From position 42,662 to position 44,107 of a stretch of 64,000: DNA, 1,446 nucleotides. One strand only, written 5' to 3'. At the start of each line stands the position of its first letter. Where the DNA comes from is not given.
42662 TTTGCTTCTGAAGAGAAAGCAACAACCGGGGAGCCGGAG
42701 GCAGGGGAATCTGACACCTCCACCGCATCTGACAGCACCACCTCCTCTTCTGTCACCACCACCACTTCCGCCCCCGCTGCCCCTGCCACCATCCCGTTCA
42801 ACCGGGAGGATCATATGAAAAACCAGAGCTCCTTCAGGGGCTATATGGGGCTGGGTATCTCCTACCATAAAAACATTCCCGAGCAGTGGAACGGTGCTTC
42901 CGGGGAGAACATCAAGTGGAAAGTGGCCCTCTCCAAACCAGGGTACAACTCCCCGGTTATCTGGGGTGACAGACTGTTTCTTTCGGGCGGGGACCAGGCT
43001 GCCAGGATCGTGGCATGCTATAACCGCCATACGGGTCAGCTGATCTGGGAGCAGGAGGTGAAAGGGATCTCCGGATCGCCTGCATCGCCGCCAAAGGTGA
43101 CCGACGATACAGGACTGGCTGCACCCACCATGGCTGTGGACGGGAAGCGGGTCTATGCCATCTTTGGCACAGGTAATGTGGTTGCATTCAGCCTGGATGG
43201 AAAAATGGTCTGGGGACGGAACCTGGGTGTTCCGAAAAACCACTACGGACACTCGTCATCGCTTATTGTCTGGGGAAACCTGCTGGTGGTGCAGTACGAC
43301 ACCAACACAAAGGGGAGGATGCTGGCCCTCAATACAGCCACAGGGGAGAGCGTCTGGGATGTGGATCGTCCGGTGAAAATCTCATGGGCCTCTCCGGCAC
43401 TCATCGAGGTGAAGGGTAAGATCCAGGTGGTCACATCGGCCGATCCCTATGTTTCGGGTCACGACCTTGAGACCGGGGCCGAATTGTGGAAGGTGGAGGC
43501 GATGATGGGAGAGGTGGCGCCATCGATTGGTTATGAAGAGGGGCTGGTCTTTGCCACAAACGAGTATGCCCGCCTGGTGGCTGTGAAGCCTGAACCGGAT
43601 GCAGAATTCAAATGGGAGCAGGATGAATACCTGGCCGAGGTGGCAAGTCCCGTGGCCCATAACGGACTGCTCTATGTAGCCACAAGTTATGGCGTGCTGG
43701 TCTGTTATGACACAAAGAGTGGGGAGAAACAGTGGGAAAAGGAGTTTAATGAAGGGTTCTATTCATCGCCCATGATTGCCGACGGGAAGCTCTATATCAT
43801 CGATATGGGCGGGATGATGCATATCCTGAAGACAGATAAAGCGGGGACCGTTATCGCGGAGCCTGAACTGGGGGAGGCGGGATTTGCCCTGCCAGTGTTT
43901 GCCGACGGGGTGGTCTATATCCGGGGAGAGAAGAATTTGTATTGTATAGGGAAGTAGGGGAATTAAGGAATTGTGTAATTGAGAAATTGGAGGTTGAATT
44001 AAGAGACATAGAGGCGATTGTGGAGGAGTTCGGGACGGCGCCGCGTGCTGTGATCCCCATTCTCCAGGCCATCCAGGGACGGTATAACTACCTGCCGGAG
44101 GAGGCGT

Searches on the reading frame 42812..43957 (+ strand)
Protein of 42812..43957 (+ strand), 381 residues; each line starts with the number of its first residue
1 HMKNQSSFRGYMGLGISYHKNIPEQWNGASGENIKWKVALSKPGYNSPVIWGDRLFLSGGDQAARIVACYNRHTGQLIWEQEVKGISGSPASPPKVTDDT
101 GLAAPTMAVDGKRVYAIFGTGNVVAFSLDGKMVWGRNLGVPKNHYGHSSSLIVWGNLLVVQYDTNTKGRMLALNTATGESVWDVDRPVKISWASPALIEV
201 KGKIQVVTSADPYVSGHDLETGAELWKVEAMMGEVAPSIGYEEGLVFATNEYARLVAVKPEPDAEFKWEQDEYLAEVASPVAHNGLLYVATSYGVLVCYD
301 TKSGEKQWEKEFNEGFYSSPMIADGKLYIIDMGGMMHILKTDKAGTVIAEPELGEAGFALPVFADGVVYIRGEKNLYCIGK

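Call 58: predict_structure(alignment_id=A2)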
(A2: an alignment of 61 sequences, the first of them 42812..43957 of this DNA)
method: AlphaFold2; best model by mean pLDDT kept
length: 381 residues; sequences in the alignment: 61
mean_pLDDT: 79.3   pTM: 0.83
mean pLDDT of the five models: 79.3, 73.8, 73.4, 73.1, 71.8
residues with pLDDT >= 90: 140; 70-90: 158; 50-70: 38; < 50: 45
segments of 3 or more residues with pLDDT < 50: 1-3, 13-44, 97-104
pLDDT, mean of each block of 10 residues (from residue 1): 48 44 30 32 63 84 80 86 88 57 66 88 93 92 66 90 76 96 85 81 88 91 93 72 90 88 93 80 92 92 96 87 87 92 93 82 79 75 62
secondary structure, 60 per line:
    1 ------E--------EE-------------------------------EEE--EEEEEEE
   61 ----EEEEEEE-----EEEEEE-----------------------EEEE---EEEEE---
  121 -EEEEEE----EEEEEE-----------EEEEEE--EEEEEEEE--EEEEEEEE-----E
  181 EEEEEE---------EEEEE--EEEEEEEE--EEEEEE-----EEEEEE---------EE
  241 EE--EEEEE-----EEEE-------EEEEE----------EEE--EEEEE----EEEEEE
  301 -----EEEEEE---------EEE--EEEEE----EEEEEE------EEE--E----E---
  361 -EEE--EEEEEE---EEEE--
elements in order: E49-51 E54-60 E65-71 E77-82 E106-109 E113-117 E122-127 E132-137 E149-154 E157-164 E167-174 E180-186 E196-200 E203-210 E213-218 E224-229 E239-242 E245-249 E255-258 E266-270 E281-283 E286-290 E295-300 E306-311 E321-323 E326-330 E335-340 E347-349 E362-364 E367-372 E376-379

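Call 62: fold_search(model_id=the predicted structure, library=pdb)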
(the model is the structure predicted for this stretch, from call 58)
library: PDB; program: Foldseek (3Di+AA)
matches with E <= 10: 1973; with E <= 0.001: 1726
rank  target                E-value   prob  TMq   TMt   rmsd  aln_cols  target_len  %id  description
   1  6tji_A                1.0e-17  1.00  0.63  0.66   7.1       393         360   21  Crystal structure of the computationally designed Cake10 protein (released 2020-05-06)
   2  6tjg                  3.0e-17  1.00  0.71  0.84   3.5       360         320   21  Crystal structure of the computationally designed Cake8 protein (released 2020-05-06)
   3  9a3d_MODEL_1_A        3.3e-17  1.00  0.71  0.70   4.4       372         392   19  Model of E. coli BamB by in-cell photo-crosslinking MS and deep learning (released 2023-02-24)
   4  9hg9_B                5.3e-17  1.00  0.70  0.72   8.7       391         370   19  BAM-SurA-darobactin complex in the swing-in state (released 2025-04-16)
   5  8qp5_B                5.6e-17  1.00  0.69  0.74   4.2       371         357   19  Release Complex: BAM bound EspP (SurA released) (released 2024-09-25)
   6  7tt2_B                7.1e-17  1.00  0.70  0.75   6.8       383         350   19  BamABCDE bound to substrate EspP class 3 (released 2022-03-30)
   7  7nri_B                1.8e-16  1.00  0.70  0.74   8.7       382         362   19  Structure of the darobactin-bound E. coli BAM complex (BamABCDE) (released 2021-04-21)
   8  7cqy_F                1.9e-16  1.00  0.49  0.43   5.9       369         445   18  Tetrathionate hydrolase from Acidithiobacillus ferrooxidans mutant - D325N (released 2021-01-27)
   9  3q54                  2.0e-16  1.00  0.69  0.75   4.1       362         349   19  Crystal structure of Escherichia coli BamB (released 2012-05-09)
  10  9cnw_B                2.2e-16  1.00  0.70  0.77   5.8       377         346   18  CryoEM structure of the APO-BAM complex in DDM detergent (released 2024-12-25)
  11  7tt1_B                2.2e-16  1.00  0.68  0.74   6.1       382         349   18  BamABCDE bound to substrate EspP class 4 (released 2022-03-30)
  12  3prw                  2.5e-16  1.00  0.71  0.75   4.1       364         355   20  Crystal structure of the lipoprotein BamB (released 2011-01-19)
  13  6l8a_A                3.3e-16  1.00  0.49  0.42   6.7       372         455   18  Tetrathionate hydrolase from Acidithiobacillus ferrooxidans (released 2020-11-11)
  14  8bvq_B                3.7e-16  1.00  0.70  0.72   6.4       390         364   19  E. coli BAM complex (BamABCDE) bound to darobactin B (released 2023-05-24)
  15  8bwc_B                4.4e-16  1.00  0.70  0.73   8.7       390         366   19  E. coli BAM complex (BamABCDE) wild-type (released 2023-05-24)
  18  6l8a_F                5.7e-16  1.00  0.46  0.40   8.2       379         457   18  Tetrathionate hydrolase from Acidithiobacillus ferrooxidans (released 2020-11-11)
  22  6l8a_B                8.3e-16  1.00  0.49  0.42   6.1       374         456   19  Tetrathionate hydrolase from Acidithiobacillus ferrooxidans (released 2020-11-11)
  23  6l8a_E                8.3e-16  1.00  0.49  0.42   6.5       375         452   19  Tetrathionate hydrolase from Acidithiobacillus ferrooxidans (released 2020-11-11)
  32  6l8a_C                1.6e-15  1.00  0.76  0.68   4.2       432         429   17  Tetrathionate hydrolase from Acidithiobacillus ferrooxidans (released 2020-11-11)
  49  6l8a_D                1.1e-14  1.00  0.49  0.42   6.0       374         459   19  Tetrathionate hydrolase from Acidithiobacillus ferrooxidans (released 2020-11-11)
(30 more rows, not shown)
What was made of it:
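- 42125..43957 (+): P610: three N-terminal hydrophobic (predicted transmembrane) segments, an acidic/Ser-Thr linker and a PQQ_2 8-bladed propeller. Core component and probable physical partner of NapH-like. AlphaFold2 model with pLDDT 79 and 8 blades; best matches are BamB and tetrathionate hydrolase (calls 58, 62).
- On BamB (TIGR03300; NF008351): The P610 model has 8 blades, with Foldseek TM-scores of about 0.7 to BamB (calls 58, 62).
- On Tetrathionate hydrolase: The fold matches (6l8a, E about 3e-16, 18% identity, call 62).
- Closest known: BamB and tetrathionate hydrolase. Same: Foldseek E-values are about 1e-16 to 1e-17 to both (call 62).
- The P610 model matches the non-enzymatic scaffold BamB as well as it matches tetrathionate hydrolase (call 62). 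The P610 fold matches tetrathionate hydrolase 6l8a (call 62). Foldseek places BamB at the top for P610 (call 62).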
